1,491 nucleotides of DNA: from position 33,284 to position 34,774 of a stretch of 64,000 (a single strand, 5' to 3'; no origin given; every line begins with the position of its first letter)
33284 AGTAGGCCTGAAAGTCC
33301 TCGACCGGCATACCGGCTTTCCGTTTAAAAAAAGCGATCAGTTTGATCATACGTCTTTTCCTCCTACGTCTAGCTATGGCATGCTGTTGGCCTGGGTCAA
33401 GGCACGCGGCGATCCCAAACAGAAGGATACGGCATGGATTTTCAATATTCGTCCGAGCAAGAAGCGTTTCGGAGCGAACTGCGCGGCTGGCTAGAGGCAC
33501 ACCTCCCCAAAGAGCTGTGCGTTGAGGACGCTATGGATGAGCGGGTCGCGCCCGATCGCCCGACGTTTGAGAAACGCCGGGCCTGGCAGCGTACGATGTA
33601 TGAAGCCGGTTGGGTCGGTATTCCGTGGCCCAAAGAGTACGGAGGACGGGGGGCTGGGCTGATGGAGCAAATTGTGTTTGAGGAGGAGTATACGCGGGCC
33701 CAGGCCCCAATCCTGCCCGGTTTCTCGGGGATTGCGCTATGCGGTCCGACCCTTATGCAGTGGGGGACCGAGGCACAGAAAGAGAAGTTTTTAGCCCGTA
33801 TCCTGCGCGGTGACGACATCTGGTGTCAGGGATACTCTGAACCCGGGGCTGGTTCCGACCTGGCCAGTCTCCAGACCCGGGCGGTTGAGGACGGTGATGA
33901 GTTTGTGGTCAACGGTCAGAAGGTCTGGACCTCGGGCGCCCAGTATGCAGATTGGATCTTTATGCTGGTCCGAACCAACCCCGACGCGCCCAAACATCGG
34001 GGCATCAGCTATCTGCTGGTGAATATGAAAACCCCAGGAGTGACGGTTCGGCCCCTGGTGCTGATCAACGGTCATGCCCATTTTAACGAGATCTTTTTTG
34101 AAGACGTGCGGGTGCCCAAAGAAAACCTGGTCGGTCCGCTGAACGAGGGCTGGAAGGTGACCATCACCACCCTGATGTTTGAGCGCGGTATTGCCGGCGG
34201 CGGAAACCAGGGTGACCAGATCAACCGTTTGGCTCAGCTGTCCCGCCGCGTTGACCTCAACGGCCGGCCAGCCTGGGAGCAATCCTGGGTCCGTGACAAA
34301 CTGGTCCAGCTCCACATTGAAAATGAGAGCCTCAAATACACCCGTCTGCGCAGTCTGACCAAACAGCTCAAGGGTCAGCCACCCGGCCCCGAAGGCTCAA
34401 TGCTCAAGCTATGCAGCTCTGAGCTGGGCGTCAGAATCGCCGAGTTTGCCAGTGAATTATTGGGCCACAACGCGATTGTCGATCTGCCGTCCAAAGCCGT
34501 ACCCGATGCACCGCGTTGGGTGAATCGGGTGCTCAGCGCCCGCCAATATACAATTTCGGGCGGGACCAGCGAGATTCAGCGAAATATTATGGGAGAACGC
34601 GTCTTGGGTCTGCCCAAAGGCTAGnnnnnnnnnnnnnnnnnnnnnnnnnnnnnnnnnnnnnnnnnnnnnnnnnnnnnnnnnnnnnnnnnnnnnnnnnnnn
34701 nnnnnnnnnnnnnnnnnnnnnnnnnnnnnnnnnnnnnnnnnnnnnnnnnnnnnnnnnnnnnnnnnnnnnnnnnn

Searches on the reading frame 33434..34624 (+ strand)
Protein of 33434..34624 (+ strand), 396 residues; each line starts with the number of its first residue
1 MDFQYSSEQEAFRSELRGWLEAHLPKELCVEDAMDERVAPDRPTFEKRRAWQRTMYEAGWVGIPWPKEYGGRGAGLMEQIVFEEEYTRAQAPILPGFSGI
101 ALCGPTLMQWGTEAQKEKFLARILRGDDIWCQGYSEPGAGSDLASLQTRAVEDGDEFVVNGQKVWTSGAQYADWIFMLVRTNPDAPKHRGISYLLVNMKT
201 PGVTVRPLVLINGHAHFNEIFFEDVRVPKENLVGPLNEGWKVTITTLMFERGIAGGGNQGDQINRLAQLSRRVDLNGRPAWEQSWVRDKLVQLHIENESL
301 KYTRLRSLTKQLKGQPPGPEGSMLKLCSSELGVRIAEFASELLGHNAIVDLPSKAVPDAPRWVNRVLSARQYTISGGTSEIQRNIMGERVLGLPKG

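Call 4: search_protein_families(library=pfam, proteins=[window:33434-34624:+], max_evalue=0.01)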
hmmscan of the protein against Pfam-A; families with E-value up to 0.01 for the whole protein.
window:33434-34624:+ (396 aa): 3 families
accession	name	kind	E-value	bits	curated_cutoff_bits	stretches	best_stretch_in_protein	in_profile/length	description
PF00441.29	Acyl-CoA_dh_1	-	9.9e-24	84.6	22.4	1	237-391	1-150/150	Acyl-CoA dehydrogenase, C-terminal domain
PF02770.24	Acyl-CoA_dh_M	-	1.9e-22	79.7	33.3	1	131-225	1-97/97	Acyl-CoA dehydrogenase, middle domain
PF02771.21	Acyl-CoA_dh_N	-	1.5e-20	74.1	22.9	1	7-127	2-113/113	Acyl-CoA dehydrogenase, N-terminal domain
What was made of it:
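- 33434..34624 (+): Acyl-CoA dehydrogenase (PimC-like), the divergent partner of EthD2_A. PF02771/PF02770/PF00441 (call 4).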

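Call 10: search_protein_families(library=ncbifam, proteins=[window:33434-34624:+], max_evalue=0.001)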
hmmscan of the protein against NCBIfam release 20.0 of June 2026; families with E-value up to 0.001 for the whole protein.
window:33434-34624:+ (396 aa): 20 families
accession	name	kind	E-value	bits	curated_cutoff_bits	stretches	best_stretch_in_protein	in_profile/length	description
TIGR03204.1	pimC_large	equivalog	2.2e-89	300.1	623.85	1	2-393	1-395/395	pimeloyl-CoA dehydrogenase large subunit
NF042972.1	AcrlCoAredClosAcrC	equivalog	4.5e-39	134.2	640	1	1-390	1-376/378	acryloyl-CoA reductase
NF045552.1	GlutCoADH_Des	equivalog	2.8e-33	115.7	470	1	1-345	1-342/387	glutaryl-CoA dehydrogenase Acd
NF053553.1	prodigi_MBC_PigA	equivalog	1.9e-31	109.5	500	1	1-392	1-380/381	prodigiosin MBC biosynthesis dehydrogenase PigA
TIGR03207.1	cyc_hxne_CoA_dh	equivalog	3.3e-29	101.8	575.35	1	38-337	20-327/372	cyclohexanecarboxyl-CoA dehydrogenase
NF042439.1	SulpropCoADesulf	equivalog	4.1e-29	101.5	600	1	53-392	31-372/379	3-sulfinopropanoyl-CoA desulfinase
NF008997.0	PRK12341.1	equivalog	3.3e-28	98.8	537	1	1-390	1-376/382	acyl-CoA dehydrogenase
NF045652.1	ProlPCPDhRedW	equivalog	9.8e-28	97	650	1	44-392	30-374/376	L-prolyl-[peptidyl-carrier protein] dehydrogenase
NF043006.1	CyhCrbnylCoADH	equivalog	3.6e-26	92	650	1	33-252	18-242/380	cyclohexane-1-carbonyl-CoA dehydrogenase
NF058590.1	AcCoDHFadEBacil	equivalog_domain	4.5e-21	75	600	1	36-293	38-302/586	acyl-CoA dehydrogenase FadE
NF002885.1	PRK03354.1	equivalog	1.1e-20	74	540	1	1-383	1-366/378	crotonobetainyl-CoA dehydrogenase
TIGR03203.1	pimD_small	equivalog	8.6e-14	51.4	652.7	1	49-237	41-226/378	pimeloyl-CoA dehydrogenase small subunit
NF052270.1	Staph_DH_FadE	equivalog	2.6e-13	49.5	600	1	102-208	112-215/400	acyl-CoA dehydrogenase FadE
TIGR04022.1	sulfur_SfnB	equivalog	1.2e-11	44.1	430.9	1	57-206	44-186/391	SfnB family sulfur acquisition oxidoreductase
NF007000.1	PRK09463.1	subfamily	4.5e-11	41.8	600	1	54-254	81-300/726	acyl-CoA dehydrogenase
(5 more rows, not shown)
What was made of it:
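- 33434..34624 (+): TIGR03204 300 bits, below cut-off (call 10).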
